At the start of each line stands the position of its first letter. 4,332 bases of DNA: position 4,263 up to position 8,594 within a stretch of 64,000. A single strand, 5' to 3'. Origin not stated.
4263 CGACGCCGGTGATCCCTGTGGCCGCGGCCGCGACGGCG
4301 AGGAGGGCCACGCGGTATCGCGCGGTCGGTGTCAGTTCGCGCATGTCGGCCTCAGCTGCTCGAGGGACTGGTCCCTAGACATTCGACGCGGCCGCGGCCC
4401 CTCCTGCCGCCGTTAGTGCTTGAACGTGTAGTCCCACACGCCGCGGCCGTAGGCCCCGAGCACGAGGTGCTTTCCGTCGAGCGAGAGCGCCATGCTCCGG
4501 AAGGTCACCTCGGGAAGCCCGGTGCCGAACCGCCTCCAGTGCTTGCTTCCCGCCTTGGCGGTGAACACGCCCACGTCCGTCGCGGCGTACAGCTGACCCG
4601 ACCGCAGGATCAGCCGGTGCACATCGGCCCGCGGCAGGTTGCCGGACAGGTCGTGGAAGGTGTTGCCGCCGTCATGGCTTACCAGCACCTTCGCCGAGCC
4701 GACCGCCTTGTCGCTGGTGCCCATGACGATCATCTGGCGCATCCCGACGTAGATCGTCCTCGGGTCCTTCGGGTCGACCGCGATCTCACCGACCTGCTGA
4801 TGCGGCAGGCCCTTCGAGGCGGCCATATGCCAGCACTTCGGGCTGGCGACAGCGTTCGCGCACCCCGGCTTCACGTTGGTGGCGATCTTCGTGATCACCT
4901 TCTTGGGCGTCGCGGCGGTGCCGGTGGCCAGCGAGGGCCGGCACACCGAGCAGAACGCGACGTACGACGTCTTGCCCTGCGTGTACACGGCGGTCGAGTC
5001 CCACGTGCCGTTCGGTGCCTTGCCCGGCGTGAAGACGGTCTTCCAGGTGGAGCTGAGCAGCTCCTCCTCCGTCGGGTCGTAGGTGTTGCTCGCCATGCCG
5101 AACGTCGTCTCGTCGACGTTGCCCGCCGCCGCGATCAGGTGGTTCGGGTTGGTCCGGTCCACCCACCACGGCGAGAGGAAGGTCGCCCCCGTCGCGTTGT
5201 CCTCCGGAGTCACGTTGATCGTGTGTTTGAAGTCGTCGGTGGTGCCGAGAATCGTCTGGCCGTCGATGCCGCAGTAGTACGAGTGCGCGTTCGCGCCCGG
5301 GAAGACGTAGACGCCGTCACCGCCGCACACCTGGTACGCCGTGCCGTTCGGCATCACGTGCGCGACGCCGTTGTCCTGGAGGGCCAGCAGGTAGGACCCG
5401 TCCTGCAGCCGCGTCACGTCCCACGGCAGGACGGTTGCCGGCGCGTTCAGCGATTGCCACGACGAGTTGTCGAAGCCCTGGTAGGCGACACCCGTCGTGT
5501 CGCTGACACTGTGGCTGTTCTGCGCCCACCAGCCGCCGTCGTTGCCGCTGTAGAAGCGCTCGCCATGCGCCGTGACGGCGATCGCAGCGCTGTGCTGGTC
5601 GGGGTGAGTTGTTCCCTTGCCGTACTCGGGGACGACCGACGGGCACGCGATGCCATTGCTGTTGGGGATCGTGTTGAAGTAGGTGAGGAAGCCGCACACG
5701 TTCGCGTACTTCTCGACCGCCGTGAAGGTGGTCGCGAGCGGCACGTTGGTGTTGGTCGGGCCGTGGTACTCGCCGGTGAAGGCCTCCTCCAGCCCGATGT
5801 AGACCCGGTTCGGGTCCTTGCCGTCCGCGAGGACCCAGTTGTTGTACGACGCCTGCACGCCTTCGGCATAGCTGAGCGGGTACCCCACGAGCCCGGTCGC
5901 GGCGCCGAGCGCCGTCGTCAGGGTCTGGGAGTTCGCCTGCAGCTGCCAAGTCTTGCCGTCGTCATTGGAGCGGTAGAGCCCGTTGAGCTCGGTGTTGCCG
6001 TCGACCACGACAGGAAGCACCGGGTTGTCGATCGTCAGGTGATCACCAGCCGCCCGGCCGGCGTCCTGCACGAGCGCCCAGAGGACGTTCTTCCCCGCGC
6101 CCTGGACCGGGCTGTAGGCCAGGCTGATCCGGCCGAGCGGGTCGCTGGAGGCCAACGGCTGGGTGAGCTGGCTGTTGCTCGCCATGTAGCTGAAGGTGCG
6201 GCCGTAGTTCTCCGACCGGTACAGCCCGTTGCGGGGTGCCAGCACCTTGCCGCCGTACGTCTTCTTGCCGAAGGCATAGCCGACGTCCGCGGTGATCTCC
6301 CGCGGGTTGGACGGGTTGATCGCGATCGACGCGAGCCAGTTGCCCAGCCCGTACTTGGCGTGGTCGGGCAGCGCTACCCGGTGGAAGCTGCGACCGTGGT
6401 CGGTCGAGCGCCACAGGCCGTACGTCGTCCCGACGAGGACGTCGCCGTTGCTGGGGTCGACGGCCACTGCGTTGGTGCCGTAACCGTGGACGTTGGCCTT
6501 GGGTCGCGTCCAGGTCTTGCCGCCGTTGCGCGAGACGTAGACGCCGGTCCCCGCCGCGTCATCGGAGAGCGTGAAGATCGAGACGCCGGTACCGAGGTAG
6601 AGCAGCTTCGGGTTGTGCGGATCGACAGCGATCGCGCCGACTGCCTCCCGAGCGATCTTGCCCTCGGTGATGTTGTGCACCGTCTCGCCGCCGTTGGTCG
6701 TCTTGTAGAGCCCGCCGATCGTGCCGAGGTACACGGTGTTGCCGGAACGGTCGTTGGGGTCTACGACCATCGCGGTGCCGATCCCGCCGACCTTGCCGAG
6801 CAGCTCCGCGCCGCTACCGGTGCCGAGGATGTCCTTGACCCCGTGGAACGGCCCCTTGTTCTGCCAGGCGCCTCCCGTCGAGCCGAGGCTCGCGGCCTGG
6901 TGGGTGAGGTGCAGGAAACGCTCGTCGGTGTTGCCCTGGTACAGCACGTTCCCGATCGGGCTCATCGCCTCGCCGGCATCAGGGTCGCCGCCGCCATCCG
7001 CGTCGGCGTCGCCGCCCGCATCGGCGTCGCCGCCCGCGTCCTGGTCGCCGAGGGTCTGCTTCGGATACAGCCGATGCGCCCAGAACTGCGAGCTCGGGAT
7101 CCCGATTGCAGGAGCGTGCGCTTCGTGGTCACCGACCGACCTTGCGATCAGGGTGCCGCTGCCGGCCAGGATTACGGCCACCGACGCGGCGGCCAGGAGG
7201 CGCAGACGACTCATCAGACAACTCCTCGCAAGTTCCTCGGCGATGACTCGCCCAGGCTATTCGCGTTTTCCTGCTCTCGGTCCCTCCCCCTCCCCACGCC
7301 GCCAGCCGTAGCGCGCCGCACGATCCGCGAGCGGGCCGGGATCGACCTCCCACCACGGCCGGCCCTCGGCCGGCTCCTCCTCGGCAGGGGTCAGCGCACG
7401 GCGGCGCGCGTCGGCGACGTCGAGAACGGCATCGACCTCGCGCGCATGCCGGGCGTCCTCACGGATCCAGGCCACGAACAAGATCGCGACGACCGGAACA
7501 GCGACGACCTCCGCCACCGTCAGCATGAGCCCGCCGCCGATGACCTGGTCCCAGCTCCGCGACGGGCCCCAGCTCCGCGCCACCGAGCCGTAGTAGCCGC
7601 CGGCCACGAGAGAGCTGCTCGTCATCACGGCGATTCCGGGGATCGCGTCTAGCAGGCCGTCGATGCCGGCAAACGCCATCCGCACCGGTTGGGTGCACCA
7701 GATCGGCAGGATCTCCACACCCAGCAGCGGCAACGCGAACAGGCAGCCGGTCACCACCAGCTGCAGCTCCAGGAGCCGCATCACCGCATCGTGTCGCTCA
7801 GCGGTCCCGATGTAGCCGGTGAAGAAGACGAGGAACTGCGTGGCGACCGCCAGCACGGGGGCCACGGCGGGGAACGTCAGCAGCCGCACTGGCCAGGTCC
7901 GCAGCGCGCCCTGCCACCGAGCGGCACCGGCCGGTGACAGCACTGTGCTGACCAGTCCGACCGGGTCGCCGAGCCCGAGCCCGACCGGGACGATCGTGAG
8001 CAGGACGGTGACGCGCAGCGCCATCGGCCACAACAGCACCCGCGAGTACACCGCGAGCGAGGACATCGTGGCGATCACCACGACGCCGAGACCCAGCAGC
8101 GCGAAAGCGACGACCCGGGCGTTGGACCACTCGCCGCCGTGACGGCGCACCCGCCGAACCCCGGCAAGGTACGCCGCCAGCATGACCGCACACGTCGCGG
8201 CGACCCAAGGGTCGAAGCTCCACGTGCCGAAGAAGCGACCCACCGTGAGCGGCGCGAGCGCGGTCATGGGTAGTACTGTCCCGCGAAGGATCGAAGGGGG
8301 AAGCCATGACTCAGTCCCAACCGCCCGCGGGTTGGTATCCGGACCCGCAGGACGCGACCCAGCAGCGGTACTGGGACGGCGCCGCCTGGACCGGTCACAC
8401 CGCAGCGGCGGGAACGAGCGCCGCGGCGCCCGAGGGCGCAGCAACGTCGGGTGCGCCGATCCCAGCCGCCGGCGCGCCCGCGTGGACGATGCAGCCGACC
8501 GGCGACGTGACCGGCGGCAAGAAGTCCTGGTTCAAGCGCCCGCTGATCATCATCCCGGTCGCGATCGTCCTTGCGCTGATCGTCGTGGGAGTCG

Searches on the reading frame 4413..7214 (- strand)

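Call 71: search_protein_families(library=pfam, proteins=[window:4413-7214:-], max_evalue=0.0001)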
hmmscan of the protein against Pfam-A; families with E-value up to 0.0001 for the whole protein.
window:4413-7214:- (933 aa): 3 families
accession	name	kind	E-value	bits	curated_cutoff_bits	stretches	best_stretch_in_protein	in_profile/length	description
PF15902.12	Sortilin-Vps10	-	9.8e-12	44.8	33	1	225-347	3-115/446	Sortilin, neurotensin receptor 3,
PF02012.26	BNR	-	2.5e-06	27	27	0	226-236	1-11/12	BNR/Asp-box repeat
PF15899.11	BNR_6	-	2.5e-05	24.3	27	0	331-341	1-11/14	BNR-Asp box repeat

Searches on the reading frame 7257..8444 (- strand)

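Call 71: search_protein_families(library=pfam, proteins=[window:7257-8444:-], max_evalue=0.0001)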
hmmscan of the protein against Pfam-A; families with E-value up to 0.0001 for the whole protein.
window:7257-8444:- (395 aa): 1 family
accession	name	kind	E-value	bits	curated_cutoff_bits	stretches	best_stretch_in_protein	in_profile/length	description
PF09678.15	Caa3_CtaG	-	2.8e-47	161.5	27.7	1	90-328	1-236/237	Cytochrome c oxidase caa3 assembly factor (Caa3_CtaG)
